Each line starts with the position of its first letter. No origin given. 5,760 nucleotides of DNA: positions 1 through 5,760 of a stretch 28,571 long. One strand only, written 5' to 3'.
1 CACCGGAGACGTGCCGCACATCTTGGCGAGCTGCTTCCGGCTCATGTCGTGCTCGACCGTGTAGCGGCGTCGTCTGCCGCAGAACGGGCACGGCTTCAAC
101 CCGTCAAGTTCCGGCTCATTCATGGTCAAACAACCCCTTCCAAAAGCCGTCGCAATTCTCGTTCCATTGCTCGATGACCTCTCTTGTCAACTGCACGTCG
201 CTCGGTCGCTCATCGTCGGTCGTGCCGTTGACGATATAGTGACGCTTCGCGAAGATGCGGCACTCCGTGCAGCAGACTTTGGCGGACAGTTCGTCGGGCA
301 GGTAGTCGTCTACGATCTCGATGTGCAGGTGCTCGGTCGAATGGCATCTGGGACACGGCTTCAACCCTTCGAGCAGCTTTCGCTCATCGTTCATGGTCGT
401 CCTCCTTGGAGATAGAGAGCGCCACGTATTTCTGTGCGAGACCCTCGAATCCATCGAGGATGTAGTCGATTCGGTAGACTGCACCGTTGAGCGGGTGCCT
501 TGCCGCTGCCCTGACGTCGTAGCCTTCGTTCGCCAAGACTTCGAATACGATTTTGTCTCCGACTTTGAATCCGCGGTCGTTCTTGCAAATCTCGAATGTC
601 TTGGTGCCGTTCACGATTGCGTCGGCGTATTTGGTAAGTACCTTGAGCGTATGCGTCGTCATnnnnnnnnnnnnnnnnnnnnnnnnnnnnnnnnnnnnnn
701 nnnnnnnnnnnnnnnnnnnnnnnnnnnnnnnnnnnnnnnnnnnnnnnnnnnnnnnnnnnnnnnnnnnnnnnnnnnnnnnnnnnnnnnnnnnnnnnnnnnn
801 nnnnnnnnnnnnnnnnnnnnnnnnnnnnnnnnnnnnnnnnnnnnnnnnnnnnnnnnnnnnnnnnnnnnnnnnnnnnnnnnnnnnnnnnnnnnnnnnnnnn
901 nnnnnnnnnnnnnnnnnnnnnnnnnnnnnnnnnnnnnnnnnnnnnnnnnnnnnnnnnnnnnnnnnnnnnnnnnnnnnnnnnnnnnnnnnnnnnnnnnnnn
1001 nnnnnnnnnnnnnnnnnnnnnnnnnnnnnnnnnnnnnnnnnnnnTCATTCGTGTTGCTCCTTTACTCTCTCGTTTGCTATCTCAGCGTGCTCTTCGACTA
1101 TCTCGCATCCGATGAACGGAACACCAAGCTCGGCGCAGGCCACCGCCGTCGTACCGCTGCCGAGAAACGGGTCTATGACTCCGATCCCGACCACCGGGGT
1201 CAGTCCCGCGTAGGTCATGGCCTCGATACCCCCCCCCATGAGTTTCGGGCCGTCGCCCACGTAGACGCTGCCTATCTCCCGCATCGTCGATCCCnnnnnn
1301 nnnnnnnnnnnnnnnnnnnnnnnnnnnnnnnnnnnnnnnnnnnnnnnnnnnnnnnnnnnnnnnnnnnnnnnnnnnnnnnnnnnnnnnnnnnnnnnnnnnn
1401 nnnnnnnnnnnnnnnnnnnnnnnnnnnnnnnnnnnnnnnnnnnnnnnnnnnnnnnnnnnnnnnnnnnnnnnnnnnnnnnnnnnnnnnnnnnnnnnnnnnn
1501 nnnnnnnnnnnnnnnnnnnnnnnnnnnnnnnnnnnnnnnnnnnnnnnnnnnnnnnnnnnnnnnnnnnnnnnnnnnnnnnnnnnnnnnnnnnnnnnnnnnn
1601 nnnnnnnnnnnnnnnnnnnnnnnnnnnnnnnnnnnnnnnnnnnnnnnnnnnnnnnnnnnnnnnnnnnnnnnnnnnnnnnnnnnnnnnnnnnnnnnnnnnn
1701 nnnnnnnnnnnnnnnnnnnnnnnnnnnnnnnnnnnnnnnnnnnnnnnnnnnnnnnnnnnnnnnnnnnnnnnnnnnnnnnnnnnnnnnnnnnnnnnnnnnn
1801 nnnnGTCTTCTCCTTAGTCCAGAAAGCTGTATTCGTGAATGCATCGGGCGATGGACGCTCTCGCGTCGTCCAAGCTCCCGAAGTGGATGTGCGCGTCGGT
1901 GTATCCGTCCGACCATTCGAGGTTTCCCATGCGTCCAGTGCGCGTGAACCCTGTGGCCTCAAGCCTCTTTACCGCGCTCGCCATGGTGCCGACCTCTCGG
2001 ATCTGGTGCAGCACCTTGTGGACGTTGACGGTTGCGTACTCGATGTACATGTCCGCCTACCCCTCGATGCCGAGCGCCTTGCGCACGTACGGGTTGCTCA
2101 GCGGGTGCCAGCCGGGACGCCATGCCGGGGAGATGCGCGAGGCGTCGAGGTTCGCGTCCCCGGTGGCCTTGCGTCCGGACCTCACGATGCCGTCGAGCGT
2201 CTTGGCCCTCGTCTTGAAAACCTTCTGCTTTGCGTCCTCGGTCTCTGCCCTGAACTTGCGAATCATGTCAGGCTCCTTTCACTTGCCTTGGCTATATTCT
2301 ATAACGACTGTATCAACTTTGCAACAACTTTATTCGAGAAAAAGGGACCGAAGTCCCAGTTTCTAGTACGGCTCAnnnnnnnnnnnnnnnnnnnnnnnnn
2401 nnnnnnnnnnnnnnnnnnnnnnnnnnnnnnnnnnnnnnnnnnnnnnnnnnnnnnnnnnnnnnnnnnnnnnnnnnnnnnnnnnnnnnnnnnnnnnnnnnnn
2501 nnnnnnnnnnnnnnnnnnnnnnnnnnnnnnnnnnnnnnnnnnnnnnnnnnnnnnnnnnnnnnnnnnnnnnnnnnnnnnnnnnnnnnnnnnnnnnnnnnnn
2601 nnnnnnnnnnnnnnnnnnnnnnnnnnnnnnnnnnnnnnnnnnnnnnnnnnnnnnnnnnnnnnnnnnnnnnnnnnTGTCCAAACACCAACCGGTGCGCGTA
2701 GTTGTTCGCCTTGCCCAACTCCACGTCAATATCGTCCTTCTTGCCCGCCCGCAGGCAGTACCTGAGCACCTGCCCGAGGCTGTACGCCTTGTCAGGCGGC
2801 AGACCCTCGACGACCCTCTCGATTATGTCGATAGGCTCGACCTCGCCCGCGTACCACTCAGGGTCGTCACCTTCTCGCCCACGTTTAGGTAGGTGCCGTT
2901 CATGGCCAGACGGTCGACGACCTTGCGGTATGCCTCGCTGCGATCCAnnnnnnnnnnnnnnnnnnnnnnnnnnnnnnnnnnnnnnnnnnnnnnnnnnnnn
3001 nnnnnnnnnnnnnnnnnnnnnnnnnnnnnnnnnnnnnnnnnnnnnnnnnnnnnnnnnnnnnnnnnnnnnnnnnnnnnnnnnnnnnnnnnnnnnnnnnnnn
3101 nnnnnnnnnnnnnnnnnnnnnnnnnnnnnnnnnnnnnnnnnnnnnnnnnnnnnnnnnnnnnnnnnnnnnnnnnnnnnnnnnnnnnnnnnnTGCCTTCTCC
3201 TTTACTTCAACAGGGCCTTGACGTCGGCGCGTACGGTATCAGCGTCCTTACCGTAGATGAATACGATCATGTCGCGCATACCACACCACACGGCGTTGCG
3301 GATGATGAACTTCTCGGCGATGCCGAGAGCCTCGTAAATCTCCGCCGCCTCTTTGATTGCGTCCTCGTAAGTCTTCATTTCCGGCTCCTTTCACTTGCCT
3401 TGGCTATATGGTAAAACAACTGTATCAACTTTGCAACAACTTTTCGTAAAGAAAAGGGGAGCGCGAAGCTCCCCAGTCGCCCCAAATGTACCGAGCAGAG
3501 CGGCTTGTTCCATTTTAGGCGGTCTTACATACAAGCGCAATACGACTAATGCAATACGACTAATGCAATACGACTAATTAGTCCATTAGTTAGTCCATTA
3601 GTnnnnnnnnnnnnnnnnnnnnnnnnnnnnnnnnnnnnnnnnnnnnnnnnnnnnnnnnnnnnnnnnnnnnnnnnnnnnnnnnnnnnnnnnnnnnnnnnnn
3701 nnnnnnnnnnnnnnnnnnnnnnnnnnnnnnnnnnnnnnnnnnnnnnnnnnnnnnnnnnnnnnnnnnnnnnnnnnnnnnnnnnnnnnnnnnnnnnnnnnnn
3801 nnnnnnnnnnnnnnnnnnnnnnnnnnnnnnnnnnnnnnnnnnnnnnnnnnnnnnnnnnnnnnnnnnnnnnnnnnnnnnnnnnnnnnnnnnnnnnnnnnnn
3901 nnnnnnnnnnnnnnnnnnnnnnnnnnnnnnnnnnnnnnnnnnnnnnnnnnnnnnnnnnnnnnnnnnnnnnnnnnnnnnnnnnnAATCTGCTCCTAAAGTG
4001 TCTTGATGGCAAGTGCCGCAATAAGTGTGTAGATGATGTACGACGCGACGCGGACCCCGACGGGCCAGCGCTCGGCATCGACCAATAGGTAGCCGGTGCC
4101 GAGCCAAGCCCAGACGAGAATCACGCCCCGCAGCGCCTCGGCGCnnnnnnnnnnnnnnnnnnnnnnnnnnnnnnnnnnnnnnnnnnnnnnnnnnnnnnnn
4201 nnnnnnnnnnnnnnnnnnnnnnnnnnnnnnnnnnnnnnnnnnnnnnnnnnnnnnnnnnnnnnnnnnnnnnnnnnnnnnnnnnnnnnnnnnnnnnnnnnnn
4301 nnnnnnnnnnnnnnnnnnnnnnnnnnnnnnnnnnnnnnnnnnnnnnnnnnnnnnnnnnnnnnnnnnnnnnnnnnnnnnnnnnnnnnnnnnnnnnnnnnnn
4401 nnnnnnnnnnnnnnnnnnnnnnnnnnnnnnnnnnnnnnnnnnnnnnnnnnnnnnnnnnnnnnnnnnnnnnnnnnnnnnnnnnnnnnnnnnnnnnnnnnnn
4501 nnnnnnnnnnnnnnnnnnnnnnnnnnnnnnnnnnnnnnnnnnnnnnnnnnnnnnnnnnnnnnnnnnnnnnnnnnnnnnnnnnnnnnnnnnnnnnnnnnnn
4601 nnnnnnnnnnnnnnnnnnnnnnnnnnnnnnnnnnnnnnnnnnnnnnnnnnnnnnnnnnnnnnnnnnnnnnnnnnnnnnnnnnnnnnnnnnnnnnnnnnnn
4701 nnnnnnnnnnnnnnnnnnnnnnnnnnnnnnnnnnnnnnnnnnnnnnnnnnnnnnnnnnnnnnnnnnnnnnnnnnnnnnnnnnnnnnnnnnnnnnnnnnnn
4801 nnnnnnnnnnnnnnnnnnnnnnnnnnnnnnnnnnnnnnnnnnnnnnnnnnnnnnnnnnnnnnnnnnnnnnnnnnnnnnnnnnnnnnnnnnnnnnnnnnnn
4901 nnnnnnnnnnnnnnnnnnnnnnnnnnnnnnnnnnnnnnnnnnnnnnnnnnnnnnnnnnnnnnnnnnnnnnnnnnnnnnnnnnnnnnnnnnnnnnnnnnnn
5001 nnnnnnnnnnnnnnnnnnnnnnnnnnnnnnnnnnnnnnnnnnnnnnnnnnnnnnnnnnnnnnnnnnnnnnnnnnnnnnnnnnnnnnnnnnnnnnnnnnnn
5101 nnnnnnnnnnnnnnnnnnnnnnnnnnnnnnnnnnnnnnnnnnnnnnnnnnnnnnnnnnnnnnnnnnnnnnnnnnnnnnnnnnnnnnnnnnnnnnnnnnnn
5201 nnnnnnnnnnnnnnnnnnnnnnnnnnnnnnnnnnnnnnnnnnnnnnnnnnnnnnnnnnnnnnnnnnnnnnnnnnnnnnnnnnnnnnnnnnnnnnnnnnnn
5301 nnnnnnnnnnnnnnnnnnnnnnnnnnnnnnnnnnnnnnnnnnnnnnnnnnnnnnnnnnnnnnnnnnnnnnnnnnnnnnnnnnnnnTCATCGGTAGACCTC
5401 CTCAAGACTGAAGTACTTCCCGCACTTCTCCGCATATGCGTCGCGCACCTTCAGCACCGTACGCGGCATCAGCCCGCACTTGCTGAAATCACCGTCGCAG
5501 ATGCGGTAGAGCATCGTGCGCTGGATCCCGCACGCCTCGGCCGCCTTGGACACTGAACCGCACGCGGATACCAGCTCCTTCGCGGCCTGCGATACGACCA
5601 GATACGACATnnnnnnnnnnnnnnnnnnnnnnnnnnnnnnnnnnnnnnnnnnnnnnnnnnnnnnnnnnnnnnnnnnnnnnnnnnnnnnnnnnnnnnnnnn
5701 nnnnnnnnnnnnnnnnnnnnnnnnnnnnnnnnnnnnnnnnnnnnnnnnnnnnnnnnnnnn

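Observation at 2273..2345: Family of four near-identical promoter cassettes, each directly preceded by an intrinsic terminator.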

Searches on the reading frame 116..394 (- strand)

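Call 19: search_protein_families(library=phrogs, proteins=[window:116-394:-])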
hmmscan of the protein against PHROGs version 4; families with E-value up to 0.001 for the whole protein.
window:116-394:- (92 aa): 1 family
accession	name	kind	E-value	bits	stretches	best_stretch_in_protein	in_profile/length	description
phrog_599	-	moron, auxiliary metabolic gene and host takeover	7.2e-05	24.1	1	9-80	72-126/262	Lar-like restriction alleviation protein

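Call 32: search_protein_families(library=pfam, max_evalue=0.01, proteins=[window:116-394:-])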
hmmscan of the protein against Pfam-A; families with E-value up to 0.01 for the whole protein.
window:116-394:- (92 aa): 1 family
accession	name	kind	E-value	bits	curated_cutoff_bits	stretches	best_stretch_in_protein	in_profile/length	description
PF14354.12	Lar_restr_allev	-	1.6e-06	28.7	28.6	1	10-78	2-55/58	Restriction alleviation protein Lar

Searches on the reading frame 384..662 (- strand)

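Call 19: search_protein_families(library=phrogs, proteins=[window:384-662:-])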
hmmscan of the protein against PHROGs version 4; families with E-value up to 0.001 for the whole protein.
window:384-662:- (92 aa): 5 families
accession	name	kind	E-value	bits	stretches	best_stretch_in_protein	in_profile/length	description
phrog_986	-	DNA, RNA and nucleotide metabolism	1.5e-19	71.7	1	1-88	95-175/253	RNA-binding protein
phrog_16529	-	unknown function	1e-09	39.7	1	4-77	3-68/140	-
phrog_1812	-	unknown function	1.3e-08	35.7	1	2-86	3-79/150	-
phrog_24858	-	unknown function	1.3e-06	29.1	1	2-43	103-144/180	-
phrog_15982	-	unknown function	4.5e-05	23.6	1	3-90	372-451/453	-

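Call 32: search_protein_families(library=pfam, max_evalue=0.01, proteins=[window:384-662:-])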
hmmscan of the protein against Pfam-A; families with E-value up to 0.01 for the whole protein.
window:384-662:- (92 aa): 2 families
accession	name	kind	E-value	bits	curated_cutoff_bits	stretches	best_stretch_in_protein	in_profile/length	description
PF12961.13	DUF3850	-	9.8e-20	71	22.9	1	3-84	1-77/77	Domain of unknown function (DUF3850)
PF04266.20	ASCH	-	0.00035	21.6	21.2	1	8-40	3-37/103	ASCH domain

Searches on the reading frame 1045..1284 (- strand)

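Call 19: search_protein_families(library=phrogs, proteins=[window:1045-1284:-])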
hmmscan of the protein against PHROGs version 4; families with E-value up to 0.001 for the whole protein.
window:1045-1284:- (79 aa): 8 families
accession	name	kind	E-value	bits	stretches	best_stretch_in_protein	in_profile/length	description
phrog_67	-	other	3.2e-15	57.2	1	36-77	305-346/743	DNA methyltransferase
phrog_3008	-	other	1.9e-12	48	1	35-78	172-215/244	DNA methyltransferase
phrog_8769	-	other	1.2e-08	35.7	1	33-77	13-56/71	methyltransferase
phrog_498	-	other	1.3e-08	34.9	1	35-78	381-424/633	DNA methyltransferase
phrog_18293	-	other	5.7e-08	33.7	1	36-79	69-112/119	methyltransferase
phrog_23148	-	unknown function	2.3e-05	25.5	1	33-75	105-147/165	-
phrog_6952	-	other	4.6e-05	24.4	1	33-76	134-177/181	DNA methyltransferase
phrog_23085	-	unknown function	0.0004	21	1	35-78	66-109/138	-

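Call 35: search_protein_families(library=pfam, max_evalue=0.1, proteins=[window:1045-1284:-])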
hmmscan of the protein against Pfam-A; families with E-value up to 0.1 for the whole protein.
window:1045-1284:- (79 aa): 1 family
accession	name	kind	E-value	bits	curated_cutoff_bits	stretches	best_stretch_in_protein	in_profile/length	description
PF01555.25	N6_N4_Mtase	-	2.8e-11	44.2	26.7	1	36-72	185-221/221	DNA methylase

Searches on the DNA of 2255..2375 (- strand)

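Call 77: search_dna_similar(query=window:2255-2375:-, collection=phages, mode=distant, max_evalue=1, max_rows=10)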
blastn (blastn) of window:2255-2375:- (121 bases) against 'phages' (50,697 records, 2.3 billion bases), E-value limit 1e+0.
Records with a match: 12; places in all: 12; records where one place covers at least 80% of the query: 0.
Best place of each record, by identity: >=99% 11; 90-95% 1.
By first word of the organism name: Salmonella 8; Serratia 3; Escherichia 1.
By host as written in the record: Salmonella enterica 2; Salmonella Typhimurium ATCC 14028 2; Serratia marcescens 2170 2; Serratia sp. 1; Escherichia sp. 1; Salmonella enterica subsp. enterica serova Typhi 1; Salmonella enterica subsp. enterica serovar Infantis str. FSL S5-0506 1; Salmonella sp. 1; and 1 more.
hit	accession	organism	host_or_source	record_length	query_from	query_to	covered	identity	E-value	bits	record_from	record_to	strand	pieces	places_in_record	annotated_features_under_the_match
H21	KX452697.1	Serratia phage KNP4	Serratia sp.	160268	14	39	21%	92.9%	3e-1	40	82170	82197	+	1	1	record has no annotation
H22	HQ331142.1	Salmonella phage vB_SenM-S16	Salmonella enterica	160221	19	39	17%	100.0%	3e-1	39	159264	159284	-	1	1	none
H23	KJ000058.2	Salmonella phage STP4-a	Salmonella Typhimurium ATCC 14028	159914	19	39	17%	100.0%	3e-1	39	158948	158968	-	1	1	none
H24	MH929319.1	Serratia phage vB_SmaA_3M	Serratia marcescens 2170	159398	19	39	17%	100.0%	3e-1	39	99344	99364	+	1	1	none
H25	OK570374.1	Escherichia phage UoN_LG358_1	Escherichia sp.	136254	19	39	17%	100.0%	3e-1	39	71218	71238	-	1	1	none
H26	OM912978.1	Salmonella phage CF-SP2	Salmonella enterica subsp. enterica ...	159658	19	39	17%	100.0%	3e-1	39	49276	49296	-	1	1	none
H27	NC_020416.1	Salmonella phage vB_SenM-S16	Salmonella enterica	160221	19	39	17%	100.0%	3e-1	39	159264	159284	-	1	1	none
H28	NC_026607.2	Salmonella phage STP4-a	Salmonella Typhimurium ATCC 14028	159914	19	39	17%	100.0%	3e-1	39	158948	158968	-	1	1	none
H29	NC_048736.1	Serratia phage vB_SmaA_3M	Serratia marcescens 2170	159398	19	39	17%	100.0%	3e-1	39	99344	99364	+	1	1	none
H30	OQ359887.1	Salmonella phage vB_SenM_UTK0003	Salmonella enterica subsp. enterica ...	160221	19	39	17%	100.0%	3e-1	39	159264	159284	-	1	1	none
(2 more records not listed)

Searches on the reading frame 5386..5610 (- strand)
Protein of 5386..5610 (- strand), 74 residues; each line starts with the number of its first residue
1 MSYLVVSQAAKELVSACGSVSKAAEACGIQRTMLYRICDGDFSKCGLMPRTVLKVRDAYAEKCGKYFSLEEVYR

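Call 18: search_protein_families(library=phrogs, proteins=[window:5386-5610:-])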
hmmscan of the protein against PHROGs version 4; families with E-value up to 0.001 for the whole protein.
window:5386-5610:- (74 aa): 0 families

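Call 32: search_protein_families(library=pfam, max_evalue=0.01, proteins=[window:5386-5610:-])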
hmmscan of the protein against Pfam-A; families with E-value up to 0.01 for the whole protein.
window:5386-5610:- (74 aa): 0 families

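Call 55: find_homologous_proteins(query=window:5386-5610:-)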
Query window:5386-5610:- (74 aa): 4 proteins with E <= 0.001 among 5 candidates.
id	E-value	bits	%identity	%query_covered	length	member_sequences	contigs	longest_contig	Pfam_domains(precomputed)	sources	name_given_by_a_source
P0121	5.0e-41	155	99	100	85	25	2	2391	-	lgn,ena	-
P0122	2.3e-40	153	97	100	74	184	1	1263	-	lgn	-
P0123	3.4e-40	152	99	100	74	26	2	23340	-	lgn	-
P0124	1.9e-39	150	97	100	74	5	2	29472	-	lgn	-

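Call 61: predict_structure(protein=window:5386-5610:-)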
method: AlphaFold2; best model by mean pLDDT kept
length: 74 residues; sequences in the alignment: 1
mean_pLDDT: 71.2   pTM: 0.55
mean pLDDT of the five models: 71.2, 56.8, 45.7, 44.0, 43.4
residues with pLDDT >= 90: 0; 70-90: 46; 50-70: 24; < 50: 4
segments of 3 or more residues with pLDDT < 50: 1-3
pLDDT, mean of each block of 10 residues (from residue 1): 58 83 82 68 66 77 71 55
secondary structure, 60 per line:
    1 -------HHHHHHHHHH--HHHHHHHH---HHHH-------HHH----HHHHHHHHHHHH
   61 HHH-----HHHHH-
elements in order: H8-17 H20-27 H31-34 H49-63 H69-73

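Call 63: fold_search(model_id=the predicted structure, library=pdb)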
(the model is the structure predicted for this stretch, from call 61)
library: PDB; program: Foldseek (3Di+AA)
matches with E <= 10: 166; with E <= 0.001: 0
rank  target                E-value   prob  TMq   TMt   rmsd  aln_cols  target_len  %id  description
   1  2hin_A                3.0e-01  0.92  0.45  0.49   3.8        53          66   24  Structure of N15 Cro at 1.05 A: an ortholog of lambda Cro with a completely different but equally effective dimerizati (released 2007-07-10)
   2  3bd1_A                3.0e-01  0.85  0.45  0.50   5.2        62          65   13  Structure of the Cro protein from putative prophage element Xfaso 1 in Xylella fastidiosa strain Ann-1 (released 2008-03-25)
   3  2hin_B                3.1e-01  0.92  0.45  0.50   3.9        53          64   24  Structure of N15 Cro at 1.05 A: an ortholog of lambda Cro with a completely different but equally effective dimerizati (released 2007-07-10)
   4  3bd1_B                3.3e-01  0.87  0.43  0.49   3.6        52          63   17  Structure of the Cro protein from putative prophage element Xfaso 1 in Xylella fastidiosa strain Ann-1 (released 2008-03-25)
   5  6on0_B                3.3e-01  0.77  0.43  0.49   5.7        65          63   22  STRUCTURE OF N15 CRO COMPLEXED WITH CONSENSUS OPERATOR DNA (released 2019-05-15)
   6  6on0_A                4.2e-01  0.85  0.44  0.51   4.0        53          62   24  STRUCTURE OF N15 CRO COMPLEXED WITH CONSENSUS OPERATOR DNA (released 2019-05-15)
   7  6tri_B                4.7e-01  0.82  0.51  0.54   4.5        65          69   18  CI-MOR repressor-antirepressor complex of the temperate bacteriophage TP901-1 from Lactococcus lactis (released 2020-08-19)
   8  3bd1_C                5.0e-01  0.82  0.43  0.48   3.8        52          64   17  Structure of the Cro protein from putative prophage element Xfaso 1 in Xylella fastidiosa strain Ann-1 (released 2008-03-25)
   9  5w8y_MODEL_1_A        7.4e-01  0.72  0.44  0.49   3.4        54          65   18  Solution Structure of XPH1, a Hybrid Sequence of Xfaso 1 and Pfl 6, Two Cro Proteins With Different Folds (released 2018-07-11)
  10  8ezt_C                9.4e-01  0.69  0.50  0.52   6.0        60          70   25  Crystal structure of HipB(Lp) from Legionella pneumophila (released 2023-09-27)
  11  2cro                  9.4e-01  0.60  0.46  0.50   4.6        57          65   18  STRUCTURE OF PHAGE 434 CRO PROTEIN AT 2.35 ANGSTROMS RESOLUTION (released 1989-10-15)
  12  8ezt_A                9.9e-01  0.69  0.51  0.54   5.8        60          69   25  Crystal structure of HipB(Lp) from Legionella pneumophila (released 2023-09-27)
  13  8ezt_B                1.1e+00  0.57  0.46  0.47   3.7        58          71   24  Crystal structure of HipB(Lp) from Legionella pneumophila (released 2023-09-27)
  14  3b7h                  1.1e+00  0.33  0.42  0.41   5.1        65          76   12  Crystal structure of the prophage Lp1 protein 11 (released 2007-12-04)
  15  2b5a_B                1.2e+00  0.54  0.45  0.45   3.4        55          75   14  C.BclI, Control Element of the BclI Restriction-Modification System (released 2006-01-03)
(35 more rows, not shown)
